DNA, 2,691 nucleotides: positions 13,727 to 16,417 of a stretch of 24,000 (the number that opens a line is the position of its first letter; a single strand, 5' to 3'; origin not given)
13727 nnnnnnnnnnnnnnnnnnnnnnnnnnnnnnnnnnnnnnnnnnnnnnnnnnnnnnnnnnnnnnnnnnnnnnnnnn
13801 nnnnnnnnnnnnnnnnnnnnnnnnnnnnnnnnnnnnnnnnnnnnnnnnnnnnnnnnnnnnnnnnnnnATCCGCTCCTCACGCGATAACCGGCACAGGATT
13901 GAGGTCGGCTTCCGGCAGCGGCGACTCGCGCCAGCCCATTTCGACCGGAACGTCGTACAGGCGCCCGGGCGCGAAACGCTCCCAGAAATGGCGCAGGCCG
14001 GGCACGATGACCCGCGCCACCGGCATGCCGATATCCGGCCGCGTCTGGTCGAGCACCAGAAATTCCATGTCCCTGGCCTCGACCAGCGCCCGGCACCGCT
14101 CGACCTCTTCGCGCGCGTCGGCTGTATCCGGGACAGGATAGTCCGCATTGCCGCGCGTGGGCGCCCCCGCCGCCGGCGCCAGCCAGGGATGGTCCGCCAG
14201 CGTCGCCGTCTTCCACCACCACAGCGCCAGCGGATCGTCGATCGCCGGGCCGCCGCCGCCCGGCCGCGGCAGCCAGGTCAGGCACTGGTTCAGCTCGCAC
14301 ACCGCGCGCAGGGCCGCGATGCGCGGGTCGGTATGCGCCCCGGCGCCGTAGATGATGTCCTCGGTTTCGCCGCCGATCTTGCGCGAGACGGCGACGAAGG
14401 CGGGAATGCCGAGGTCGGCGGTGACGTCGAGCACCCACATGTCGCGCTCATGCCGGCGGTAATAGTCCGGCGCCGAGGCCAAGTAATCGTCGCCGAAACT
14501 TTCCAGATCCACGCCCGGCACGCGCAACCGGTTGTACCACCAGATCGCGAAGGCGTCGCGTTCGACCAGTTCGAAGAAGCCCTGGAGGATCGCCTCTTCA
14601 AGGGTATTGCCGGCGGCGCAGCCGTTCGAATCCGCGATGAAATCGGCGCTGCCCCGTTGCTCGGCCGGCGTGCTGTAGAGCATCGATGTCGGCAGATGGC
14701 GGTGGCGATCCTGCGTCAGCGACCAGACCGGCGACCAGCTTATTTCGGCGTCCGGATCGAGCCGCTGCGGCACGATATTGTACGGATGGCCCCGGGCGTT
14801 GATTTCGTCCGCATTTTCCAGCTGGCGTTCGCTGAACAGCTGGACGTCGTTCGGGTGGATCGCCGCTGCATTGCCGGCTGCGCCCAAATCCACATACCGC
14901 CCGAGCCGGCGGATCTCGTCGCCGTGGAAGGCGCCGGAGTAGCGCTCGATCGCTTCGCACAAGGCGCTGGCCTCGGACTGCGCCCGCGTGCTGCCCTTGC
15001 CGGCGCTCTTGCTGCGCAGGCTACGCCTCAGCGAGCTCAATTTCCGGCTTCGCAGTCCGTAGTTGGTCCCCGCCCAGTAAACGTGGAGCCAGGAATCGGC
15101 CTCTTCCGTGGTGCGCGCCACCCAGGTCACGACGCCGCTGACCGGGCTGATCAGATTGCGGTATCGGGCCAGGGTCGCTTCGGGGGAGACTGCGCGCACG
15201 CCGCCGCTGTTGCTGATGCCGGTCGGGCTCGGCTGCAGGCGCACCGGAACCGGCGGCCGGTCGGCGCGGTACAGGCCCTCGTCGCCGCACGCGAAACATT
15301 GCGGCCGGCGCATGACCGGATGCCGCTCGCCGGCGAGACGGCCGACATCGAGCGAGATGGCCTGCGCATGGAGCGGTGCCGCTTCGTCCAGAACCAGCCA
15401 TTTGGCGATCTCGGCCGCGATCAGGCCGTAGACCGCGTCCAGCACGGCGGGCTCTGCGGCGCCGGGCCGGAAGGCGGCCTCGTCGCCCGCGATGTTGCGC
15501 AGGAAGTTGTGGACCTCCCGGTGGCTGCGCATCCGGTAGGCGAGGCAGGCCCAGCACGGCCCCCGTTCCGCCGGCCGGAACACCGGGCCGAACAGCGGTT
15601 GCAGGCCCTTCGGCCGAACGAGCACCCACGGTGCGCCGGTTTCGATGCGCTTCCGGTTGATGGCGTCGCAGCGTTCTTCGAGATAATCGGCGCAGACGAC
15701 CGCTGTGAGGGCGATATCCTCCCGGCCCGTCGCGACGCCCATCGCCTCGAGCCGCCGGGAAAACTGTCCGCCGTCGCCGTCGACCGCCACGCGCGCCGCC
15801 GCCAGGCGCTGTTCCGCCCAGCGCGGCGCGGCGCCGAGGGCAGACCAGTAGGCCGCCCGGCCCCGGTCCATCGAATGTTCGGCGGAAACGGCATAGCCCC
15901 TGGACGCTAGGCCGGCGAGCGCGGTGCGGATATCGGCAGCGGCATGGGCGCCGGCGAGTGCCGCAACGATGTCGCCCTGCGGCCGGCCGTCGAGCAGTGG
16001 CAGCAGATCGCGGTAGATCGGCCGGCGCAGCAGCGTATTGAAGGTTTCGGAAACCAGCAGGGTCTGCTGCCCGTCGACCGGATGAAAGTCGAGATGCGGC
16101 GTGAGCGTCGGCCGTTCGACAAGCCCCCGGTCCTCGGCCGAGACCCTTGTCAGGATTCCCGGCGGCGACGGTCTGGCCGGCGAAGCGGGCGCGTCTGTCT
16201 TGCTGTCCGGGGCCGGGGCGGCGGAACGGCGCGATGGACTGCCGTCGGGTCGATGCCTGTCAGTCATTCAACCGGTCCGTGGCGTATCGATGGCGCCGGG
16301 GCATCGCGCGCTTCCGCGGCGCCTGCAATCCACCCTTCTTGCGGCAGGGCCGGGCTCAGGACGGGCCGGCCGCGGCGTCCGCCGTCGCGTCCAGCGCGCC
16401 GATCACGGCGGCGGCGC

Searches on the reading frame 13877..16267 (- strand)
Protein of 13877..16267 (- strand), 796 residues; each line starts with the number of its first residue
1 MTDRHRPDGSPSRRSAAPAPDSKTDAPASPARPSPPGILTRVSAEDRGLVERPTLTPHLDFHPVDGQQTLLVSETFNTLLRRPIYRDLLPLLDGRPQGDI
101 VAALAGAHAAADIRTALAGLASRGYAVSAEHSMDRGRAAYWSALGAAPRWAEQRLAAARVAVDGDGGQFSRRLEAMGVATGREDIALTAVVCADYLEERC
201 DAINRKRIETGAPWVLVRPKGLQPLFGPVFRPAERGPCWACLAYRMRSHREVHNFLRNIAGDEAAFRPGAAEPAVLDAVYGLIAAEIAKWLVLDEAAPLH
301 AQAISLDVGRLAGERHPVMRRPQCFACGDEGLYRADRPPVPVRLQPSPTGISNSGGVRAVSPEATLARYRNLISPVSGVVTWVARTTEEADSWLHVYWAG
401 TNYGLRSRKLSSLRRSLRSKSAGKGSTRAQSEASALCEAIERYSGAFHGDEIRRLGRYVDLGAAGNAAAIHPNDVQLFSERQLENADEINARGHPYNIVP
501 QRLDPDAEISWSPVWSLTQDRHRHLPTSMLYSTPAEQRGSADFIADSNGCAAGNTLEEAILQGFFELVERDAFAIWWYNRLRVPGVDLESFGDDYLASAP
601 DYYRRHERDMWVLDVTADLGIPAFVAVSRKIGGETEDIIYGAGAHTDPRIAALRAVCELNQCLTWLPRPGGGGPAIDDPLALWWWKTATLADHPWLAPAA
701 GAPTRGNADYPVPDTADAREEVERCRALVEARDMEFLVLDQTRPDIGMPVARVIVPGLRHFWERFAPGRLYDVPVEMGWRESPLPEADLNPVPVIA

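Call 5: search_protein_families(library=ncbifam, proteins=[window:13877-16267:-], max_evalue=0.01)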
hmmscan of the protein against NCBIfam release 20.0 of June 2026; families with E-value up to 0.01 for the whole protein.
window:13877-16267:- (796 aa): 6 families
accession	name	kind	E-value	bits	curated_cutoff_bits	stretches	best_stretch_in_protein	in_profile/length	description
TIGR03604.1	TOMM_cyclo_SagD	subfamily_domain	1.5e-80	270.9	219.25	1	423-793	1-373/377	thiazole/oxazole-forming peptide maturase, SagD family component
TIGR03882.1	cyclo_dehyd_2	equivalog_domain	3.7e-41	141.1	36.9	1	212-380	1-164/164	TOMM precursor leader peptide-binding protein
TIGR03266.1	methan_mark_1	equivalog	2e-37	129.1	365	1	421-663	55-269/376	YcaO-related McrA-glycine thioamidation protein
TIGR00702.1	TIGR00702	domain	2.3e-29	102.6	75.65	1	420-661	50-267/377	YcaO-type kinase domain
NF040716.1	YcaO_for_S12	equivalog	5.9e-05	21.7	700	0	547-571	177-201/571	30S ribosomal protein S12 methylthiotransferase accessory factor YcaO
TIGR03549.1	TIGR03549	equivalog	0.00099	17.4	900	1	421-662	203-439/723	OsmC domain/YcaO domain-containing protein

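Call 6: search_protein_families(library=pfam, proteins=[window:13877-16267:-], max_evalue=0.01)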
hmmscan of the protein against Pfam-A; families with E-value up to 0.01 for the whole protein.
window:13877-16267:- (796 aa): 1 family
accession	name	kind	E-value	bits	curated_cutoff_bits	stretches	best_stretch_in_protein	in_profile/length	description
PF02624.21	YcaO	-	6.4e-95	318.6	25.7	1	422-759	1-325/325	YcaO cyclodehydratase, ATP-ad Mg2+-binding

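Call 66: search_solved_structures(query=window:13880-16267:-, max_evalue=1e-10)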
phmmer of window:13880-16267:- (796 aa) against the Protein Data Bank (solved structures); distinct sequences matched with E-value up to 1e-10: 5.
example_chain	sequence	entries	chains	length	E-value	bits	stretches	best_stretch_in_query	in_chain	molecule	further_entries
4v1t_A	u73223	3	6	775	4.6e-163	547.9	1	55-794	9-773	LYND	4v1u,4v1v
4bs9_A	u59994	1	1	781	1.1e-157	530.1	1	55-794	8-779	TRUD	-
7u58_A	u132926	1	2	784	5.3e-148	498.1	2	267-794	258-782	MusD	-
6pe3_A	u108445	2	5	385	5.5e-12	48.2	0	543-661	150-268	Uncharacterized protein MJ1094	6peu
6ci7_A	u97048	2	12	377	8.5e-11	44.2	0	510-758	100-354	YcaO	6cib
